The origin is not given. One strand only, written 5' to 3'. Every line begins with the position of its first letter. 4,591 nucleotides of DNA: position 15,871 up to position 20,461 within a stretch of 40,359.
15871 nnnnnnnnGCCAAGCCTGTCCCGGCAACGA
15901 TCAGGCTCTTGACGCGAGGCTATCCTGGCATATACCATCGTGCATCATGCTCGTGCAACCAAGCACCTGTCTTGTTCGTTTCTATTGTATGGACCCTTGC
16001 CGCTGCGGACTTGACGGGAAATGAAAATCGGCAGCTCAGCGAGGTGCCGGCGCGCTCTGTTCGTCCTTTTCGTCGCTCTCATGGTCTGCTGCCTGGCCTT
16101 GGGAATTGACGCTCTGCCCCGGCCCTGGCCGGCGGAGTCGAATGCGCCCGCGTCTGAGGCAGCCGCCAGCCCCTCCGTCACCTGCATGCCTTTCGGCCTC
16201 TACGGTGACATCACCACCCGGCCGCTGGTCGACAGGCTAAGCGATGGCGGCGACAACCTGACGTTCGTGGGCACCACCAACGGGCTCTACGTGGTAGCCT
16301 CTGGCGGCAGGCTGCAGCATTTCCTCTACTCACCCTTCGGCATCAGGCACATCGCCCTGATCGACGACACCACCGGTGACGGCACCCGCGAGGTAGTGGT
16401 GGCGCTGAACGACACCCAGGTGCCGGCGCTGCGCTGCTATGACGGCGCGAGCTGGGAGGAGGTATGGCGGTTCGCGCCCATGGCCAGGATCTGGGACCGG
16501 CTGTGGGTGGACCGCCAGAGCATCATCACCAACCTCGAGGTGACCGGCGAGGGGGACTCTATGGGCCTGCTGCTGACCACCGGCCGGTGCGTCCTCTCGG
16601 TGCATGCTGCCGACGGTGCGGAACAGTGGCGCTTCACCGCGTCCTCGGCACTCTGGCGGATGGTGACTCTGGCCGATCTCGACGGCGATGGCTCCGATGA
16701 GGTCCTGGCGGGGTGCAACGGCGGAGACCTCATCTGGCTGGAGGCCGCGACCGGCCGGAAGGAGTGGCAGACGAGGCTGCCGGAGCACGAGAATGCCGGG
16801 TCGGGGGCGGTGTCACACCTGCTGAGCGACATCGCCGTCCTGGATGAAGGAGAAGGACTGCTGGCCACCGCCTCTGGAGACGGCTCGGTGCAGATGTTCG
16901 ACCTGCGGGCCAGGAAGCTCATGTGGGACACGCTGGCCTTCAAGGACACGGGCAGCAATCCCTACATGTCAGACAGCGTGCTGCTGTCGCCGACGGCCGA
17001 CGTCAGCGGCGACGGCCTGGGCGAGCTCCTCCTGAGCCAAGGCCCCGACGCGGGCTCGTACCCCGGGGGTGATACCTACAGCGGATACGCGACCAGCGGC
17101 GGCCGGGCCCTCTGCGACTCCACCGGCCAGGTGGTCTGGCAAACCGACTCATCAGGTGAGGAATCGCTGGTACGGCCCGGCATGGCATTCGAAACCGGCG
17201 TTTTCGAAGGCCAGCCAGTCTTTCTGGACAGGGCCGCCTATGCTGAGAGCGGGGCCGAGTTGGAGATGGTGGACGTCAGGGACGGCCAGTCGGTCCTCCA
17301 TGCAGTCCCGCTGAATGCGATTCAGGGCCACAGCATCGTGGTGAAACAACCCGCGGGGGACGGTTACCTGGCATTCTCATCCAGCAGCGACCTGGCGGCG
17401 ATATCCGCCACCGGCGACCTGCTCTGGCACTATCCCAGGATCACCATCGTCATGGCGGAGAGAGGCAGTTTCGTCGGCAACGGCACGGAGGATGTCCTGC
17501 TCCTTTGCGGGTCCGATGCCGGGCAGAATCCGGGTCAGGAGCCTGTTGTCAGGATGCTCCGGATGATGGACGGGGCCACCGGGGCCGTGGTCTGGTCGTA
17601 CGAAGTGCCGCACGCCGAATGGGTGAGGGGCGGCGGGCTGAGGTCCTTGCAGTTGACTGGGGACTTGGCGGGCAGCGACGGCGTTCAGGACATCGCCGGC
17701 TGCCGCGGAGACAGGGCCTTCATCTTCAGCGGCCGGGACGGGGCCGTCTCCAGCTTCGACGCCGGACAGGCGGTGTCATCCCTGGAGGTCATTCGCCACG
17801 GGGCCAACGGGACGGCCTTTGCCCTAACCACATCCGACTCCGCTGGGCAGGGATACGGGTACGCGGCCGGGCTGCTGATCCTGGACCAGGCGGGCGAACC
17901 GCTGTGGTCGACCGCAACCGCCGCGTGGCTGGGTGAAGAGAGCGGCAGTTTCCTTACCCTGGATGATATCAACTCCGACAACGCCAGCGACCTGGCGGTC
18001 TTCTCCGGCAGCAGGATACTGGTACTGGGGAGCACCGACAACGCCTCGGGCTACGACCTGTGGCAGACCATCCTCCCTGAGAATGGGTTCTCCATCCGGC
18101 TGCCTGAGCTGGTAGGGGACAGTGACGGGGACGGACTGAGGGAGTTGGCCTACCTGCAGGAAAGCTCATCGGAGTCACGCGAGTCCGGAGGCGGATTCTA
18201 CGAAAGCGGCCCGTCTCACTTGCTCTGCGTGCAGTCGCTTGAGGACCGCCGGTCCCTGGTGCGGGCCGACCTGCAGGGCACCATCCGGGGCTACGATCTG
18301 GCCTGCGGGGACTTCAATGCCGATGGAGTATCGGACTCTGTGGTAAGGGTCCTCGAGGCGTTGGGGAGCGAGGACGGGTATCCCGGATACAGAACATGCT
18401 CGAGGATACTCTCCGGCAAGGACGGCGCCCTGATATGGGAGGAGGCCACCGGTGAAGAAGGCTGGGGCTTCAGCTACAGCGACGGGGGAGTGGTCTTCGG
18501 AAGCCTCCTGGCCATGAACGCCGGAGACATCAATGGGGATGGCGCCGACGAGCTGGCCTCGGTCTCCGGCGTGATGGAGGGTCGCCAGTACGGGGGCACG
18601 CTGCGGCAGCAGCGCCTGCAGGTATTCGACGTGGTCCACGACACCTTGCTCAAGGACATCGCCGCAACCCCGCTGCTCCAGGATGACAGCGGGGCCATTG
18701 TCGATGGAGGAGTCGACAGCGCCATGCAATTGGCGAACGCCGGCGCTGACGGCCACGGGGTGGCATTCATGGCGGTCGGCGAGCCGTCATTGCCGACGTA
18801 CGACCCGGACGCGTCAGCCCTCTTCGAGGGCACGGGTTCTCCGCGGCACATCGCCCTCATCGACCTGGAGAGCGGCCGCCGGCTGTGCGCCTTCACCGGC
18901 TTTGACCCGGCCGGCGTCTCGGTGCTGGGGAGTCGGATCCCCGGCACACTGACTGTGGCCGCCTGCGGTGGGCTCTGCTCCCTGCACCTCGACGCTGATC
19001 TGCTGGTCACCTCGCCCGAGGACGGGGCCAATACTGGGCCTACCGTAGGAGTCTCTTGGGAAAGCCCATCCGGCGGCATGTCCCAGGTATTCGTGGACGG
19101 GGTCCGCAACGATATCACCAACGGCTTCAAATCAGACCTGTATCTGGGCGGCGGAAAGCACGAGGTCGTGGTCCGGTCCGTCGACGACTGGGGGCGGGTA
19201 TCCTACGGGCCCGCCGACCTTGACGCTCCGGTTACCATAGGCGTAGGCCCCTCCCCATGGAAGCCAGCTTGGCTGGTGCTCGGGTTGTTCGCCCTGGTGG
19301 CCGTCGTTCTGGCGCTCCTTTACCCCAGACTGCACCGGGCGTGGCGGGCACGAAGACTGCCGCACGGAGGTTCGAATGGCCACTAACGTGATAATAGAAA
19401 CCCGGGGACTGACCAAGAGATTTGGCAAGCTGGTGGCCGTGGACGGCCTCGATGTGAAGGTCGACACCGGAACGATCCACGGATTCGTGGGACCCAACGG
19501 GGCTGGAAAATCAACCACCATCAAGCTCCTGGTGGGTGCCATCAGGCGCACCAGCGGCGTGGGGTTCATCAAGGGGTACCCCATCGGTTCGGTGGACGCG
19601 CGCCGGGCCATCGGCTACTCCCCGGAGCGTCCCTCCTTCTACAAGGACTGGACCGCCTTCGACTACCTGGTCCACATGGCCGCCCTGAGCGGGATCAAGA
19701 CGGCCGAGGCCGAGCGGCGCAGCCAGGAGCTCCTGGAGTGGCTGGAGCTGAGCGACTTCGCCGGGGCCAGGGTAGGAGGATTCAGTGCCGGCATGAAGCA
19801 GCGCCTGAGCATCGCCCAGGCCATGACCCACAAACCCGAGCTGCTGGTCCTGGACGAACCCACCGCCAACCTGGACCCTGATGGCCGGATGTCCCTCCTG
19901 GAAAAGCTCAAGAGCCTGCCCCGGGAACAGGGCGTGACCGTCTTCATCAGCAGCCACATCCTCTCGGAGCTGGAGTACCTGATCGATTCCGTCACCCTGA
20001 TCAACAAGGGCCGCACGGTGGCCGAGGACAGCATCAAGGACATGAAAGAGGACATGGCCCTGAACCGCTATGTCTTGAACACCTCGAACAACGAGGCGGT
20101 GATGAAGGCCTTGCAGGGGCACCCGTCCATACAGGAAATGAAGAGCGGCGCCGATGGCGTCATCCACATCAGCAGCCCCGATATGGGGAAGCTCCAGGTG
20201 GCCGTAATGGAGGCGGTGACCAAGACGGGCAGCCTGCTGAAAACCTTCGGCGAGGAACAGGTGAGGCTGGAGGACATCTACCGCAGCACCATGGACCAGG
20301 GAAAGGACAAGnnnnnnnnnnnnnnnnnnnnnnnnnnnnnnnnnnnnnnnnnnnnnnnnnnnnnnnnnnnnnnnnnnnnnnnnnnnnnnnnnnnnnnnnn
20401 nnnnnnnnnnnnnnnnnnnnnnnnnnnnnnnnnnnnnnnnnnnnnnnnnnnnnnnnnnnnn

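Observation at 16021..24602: ABC-2 exporter sandwiched between two paralogous 1100-aa membrane-anchored beta-propeller proteins in one translationally coupled operon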

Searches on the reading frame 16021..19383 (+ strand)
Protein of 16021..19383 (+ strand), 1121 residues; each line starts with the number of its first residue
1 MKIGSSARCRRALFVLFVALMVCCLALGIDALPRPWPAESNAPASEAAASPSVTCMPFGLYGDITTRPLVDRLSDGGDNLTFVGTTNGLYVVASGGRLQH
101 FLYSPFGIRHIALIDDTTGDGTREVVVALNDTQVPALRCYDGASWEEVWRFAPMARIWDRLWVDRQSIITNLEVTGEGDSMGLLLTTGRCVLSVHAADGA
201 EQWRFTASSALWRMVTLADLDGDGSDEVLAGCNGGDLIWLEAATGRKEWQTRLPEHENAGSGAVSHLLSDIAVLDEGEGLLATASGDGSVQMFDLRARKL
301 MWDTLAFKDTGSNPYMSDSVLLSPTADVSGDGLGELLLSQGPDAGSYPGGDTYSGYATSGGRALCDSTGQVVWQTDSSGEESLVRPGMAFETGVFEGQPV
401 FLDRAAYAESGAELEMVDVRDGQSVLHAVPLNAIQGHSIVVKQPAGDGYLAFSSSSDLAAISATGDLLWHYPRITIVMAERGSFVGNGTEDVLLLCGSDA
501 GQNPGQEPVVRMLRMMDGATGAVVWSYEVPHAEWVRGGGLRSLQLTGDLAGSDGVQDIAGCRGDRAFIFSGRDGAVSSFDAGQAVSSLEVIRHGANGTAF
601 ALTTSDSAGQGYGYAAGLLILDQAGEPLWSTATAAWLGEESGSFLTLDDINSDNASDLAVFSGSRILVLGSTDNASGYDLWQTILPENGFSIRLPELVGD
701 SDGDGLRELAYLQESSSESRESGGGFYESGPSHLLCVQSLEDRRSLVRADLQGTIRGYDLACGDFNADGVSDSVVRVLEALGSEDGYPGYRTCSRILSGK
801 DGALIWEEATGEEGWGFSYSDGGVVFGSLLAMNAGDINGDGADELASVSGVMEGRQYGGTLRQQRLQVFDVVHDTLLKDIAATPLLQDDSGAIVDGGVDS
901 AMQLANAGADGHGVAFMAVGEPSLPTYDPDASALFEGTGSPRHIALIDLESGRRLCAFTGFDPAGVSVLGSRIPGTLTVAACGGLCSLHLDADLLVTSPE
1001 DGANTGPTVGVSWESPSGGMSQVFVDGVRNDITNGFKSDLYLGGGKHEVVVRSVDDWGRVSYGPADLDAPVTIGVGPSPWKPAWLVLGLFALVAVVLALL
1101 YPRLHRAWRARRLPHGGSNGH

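Call 7: search_protein_families(library=pfam, proteins=[window:16021-19383:+], max_evalue=0.1)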
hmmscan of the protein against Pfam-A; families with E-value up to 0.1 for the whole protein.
window:16021-19383:+ (1121 aa): 6 families
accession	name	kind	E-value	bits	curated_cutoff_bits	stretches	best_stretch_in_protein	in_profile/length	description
PF13360.13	PQQ_2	-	3.2e-12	47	27.6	3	124-309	35-199/233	Outer membrane protein assembly factor BamB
PF13517.12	FG-GAP_3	-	1.2e-07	32.6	26.9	2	649-709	1-59/61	FG-GAP-like repeat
PF25292.1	Beta-prop_CGLA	-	7.5e-05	22.8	26.8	1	196-250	15-68/316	Lambda-carrageenase beta-propeller domain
PF23727.1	Beta-prop_FAM234A_B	-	0.00023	20.2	26.4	0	169-261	245-339/467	FAM234A/B beta-propeller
PF13570.13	Beta-prop_ACSF4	-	0.0045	16.9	133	1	191-317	197-311/329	Beta-alanine-activating enzyme, beta-propeller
PF15907.11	Itfg2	-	0.018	14.7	27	0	111-143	77-109/330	Integrin-alpha FG-GAP repeat-containing protein 2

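Call 8: search_protein_families(library=ncbifam, proteins=[window:16021-19383:+], max_evalue=0.1)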
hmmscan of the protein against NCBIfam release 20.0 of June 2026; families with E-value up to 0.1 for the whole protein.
window:16021-19383:+ (1121 aa): 2 families
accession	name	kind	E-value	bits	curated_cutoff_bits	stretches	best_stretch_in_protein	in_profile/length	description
TIGR03300.1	assembly_YfgL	equivalog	0.0036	16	285.2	1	186-303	152-266/377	outer membrane protein assembly factor BamB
NF052506.1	PA5033_fam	subfamily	0.012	14.5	100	0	191-232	95-135/284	PA5033 family protein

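Call 85: search_protein_families(library=padloc, proteins=[window:16021-19383:+], max_evalue=0.001)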
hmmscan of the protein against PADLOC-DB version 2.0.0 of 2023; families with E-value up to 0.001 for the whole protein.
window:16021-19383:+ (1121 aa): 0 families

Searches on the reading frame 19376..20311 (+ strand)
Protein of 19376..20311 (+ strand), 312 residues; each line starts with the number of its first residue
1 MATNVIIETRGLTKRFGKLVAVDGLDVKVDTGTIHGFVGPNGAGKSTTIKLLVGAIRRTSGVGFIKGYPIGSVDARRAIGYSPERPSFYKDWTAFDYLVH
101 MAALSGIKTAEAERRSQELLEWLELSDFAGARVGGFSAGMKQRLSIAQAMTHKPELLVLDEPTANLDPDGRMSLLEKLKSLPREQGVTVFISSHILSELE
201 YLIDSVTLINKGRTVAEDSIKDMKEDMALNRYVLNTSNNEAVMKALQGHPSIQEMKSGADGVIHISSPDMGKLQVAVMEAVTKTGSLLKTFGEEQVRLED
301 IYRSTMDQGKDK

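Call 7: search_protein_families(library=pfam, proteins=[window:19376-20311:+], max_evalue=0.1)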
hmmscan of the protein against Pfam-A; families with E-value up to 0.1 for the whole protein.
window:19376-20311:+ (312 aa): 10 families
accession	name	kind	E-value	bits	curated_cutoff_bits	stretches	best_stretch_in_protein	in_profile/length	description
PF00005.33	ABC_tran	-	1.6e-26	94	25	1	23-164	2-137/137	ABC transporter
PF13304.12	AAA_21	-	1.4e-10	42.1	27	2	119-198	221-302/304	AAA domain, putative AbiEii toxin, Type IV TA system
PF13175.12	AAA_15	-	0.00024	21.3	32.1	0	151-194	326-369/374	AAA ATPase domain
PF13191.12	AAA_16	-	0.002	19.1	32.6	1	38-183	30-160/167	AAA ATPase domain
PF13401.12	AAA_22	-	0.0056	17.4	27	1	37-190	10-119/130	AAA domain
PF02463.25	SMC_N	-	0.02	14.7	40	0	35-49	27-41/220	RecF/RecN/SMC N terminal domain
PF13604.12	AAA_30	-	0.028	14.6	27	1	33-76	19-47/191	AAA domain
PF13558.12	SbcC_Walker_B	-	0.032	14.9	27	1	138-178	48-88/90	SbcC/RAD50-like, Walker B motif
PF13555.12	AAA_29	-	0.043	14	27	1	26-49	16-39/61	P-loop containing region of AAA domain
PF13514.12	AAA_27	-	0.082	12.9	22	0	15-50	10-44/206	AAA domain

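Call 8: search_protein_families(library=ncbifam, proteins=[window:19376-20311:+], max_evalue=0.1)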
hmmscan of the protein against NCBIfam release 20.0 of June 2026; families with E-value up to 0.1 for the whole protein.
window:19376-20311:+ (312 aa): 194 families (the best 25 are shown)
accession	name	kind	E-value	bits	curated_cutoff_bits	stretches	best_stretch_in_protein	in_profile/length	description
TIGR01188.1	drrA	subfamily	7.9e-66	222.4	312.45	1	14-302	1-297/302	daunorubicin resistance ABC transporter, ATP-binding protein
NF033858.1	ABC2_perm_RbbA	equivalog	5e-53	180.2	1050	1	4-227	264-488/909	ribosome-associated ATPase/putative transporter RbbA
TIGR03522.1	GldA_ABC_ATP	equivalog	1.6e-51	175.6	402.6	1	7-304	3-299/301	gliding motility-associated ABC transporter ATP-binding subunit GldA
TIGR03740.1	galliderm_ABC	subfamily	2.3e-50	171.3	309.75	1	8-223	2-211/223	lantibiotic protection ABC transporter ATP-binding subunit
NF010060.0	PRK13537.1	equivalog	2.4e-45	154.8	521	1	4-223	13-233/314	nodulation factor ABC transporter ATP-binding protein NodI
TIGR03864.1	PQQ_ABC_ATP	hypoth_equivalog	7.5e-40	136.8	302.25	1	7-227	2-223/236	ABC transporter, ATP-binding subunit, PQQ-dependent alcohol dehydrogenase system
NF010059.0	PRK13536.1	equivalog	1.4e-39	135.8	549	1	3-224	40-262/342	nodulation factor ABC transporter ATP-binding protein NodI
TIGR01288.1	nodI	equivalog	1e-36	126.5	424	1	4-222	2-221/303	nodulation factor ABC transporter ATP-binding protein NodI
TIGR04406.1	LPS_export_lptB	equivalog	4.9e-34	117.7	240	1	8-232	3-231/239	LPS export ABC transporter ATP-binding protein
NF047568.1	PSM_export_PmtC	equivalog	6.3e-34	117.7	375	1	10-267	4-249/290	phenol-soluble modulin export ABC transporter ATP-binding protein PmtC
TIGR00968.1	3a0106s01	subfamily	9e-32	110.5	342.75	1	10-235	4-229/237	sulfate ABC transporter ATP-binding protein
TIGR04521.1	ECF_ATPase_2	equivalog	2.2e-31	109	330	1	20-248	19-258/279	energy-coupling factor transporter ATPase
NF040905.2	GguA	equivalog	2e-30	105.7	810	2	106-228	110-233/500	multiple monosaccharide ABC transporter ATP-binding protein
NF000106.1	40850658_otr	exception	3.1e-30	105.5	750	1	6-227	13-235/351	oxytetracycline efflux ABC transporter Otr(C) ATP-binding subunit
TIGR04520.1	ECF_ATPase_1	equivalog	1.7e-29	103.1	315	1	18-248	14-249/269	energy-coupling factor transporter ATPase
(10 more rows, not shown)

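Call 64: search_solved_structures(query=window:19376-20311:+, max_evalue=1e-20)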
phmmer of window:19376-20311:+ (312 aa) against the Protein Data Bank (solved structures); distinct sequences matched with E-value up to 1e-20: 108 (the best 60 are shown).
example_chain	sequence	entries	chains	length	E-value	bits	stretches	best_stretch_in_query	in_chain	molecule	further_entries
7w01_A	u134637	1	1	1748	6.9e-50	173.3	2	16-226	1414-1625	Phospholipid-transporting ATPase ABCA3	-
7lkp_A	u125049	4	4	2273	3.9e-49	170.8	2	19-225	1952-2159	Retinal-specific phospholipid-transporting ATPase ABCA4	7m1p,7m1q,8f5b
7e7i_A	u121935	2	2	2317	4.1e-49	170.7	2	19-225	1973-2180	Retinal-specific phospholipid-transporting ATPase ABCA4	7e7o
7w02_A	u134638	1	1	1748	4.8e-49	170.5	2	16-226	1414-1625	Phospholipid-transporting ATPase ABCA3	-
7tby_A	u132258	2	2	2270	5.4e-49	170.4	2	13-235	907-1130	ATP-binding cassette, sub-family A (ABC1), member 1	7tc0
7tbz_A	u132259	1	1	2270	5.4e-49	170.4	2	13-235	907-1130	ATP-binding cassette, sub-family A (ABC1), member 1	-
7tdt_A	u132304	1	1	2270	5.4e-49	170.4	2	13-235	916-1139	Phospholipid-transporting ATPase ABCA1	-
5xjy_A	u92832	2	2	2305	5.6e-49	170.3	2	13-235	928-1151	ATP-binding cassette sub-family A member 1 | Phospholipid-transporting ATPase ABCA1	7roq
7lkz_A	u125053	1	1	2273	2.7e-48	168.1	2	19-225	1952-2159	Retinal-specific phospholipid-transporting ATPase ABCA4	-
7e7q_A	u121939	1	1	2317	2.8e-48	168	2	19-225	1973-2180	Retinal-specific phospholipid-transporting ATPase ABCA4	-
7tbw_A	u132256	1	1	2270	3.7e-48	167.6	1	13-235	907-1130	ATP-binding cassette, sub-family A (ABC1), member 1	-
8edw_A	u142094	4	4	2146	5.6e-48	167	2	7-311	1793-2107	Phospholipid-transporting ATPase ABCA7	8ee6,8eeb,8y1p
8eop_A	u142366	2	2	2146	3.8e-47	164.3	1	7-311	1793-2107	Phospholipid-transporting ATPase ABCA7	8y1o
4yer_A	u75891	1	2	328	7.3e-43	150.2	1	6-302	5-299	ABC transporter ATP-binding protein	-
8wd9_D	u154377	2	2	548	7.8e-38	133.7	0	3-222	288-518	Probable dipeptide-transport ATP-binding protein ABC transporter DppD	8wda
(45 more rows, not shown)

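Call 85: search_protein_families(library=padloc, proteins=[window:19376-20311:+], max_evalue=0.001)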
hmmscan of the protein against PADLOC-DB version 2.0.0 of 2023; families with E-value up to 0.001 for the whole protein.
window:19376-20311:+ (312 aa): 12 families
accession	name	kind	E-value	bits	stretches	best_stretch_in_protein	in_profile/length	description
PDLC04135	mad3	-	1.2e-23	82.3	2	130-221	258-351/374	mads_3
PDLC04140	mad8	-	3.7e-10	37.8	1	22-204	17-242/314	mads_8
PDLC02980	AriA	-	4.3e-10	38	1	88-196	179-300/304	-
PDLC02914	ATPase-Toprim_I-B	-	3e-08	31.3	1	134-202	183-251/443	-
PDLC03878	NsnB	-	7.7e-07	27.2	1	138-194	219-276/345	-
PDLC04213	HEC-02A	-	3.9e-06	24.6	1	152-194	230-271/337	-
PDLC04214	HEC-02A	-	5.5e-06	23.9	1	154-195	238-278/338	-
PDLC00064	GajA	-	1e-05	22.8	1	155-223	129-198/464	AAA ATPase domain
PDLC00096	GajA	-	1.7e-05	21.8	1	155-214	290-353/630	AAA ATPase domain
PDLC02979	AriA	-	4.2e-05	21.5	0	151-194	325-368/373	-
PDLC00091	GajA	-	6.6e-05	19.9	1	152-194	295-337/627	AAA ATPase domain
PDLC02335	AbiLi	-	7.4e-05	20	0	128-212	175-254/326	AbiLi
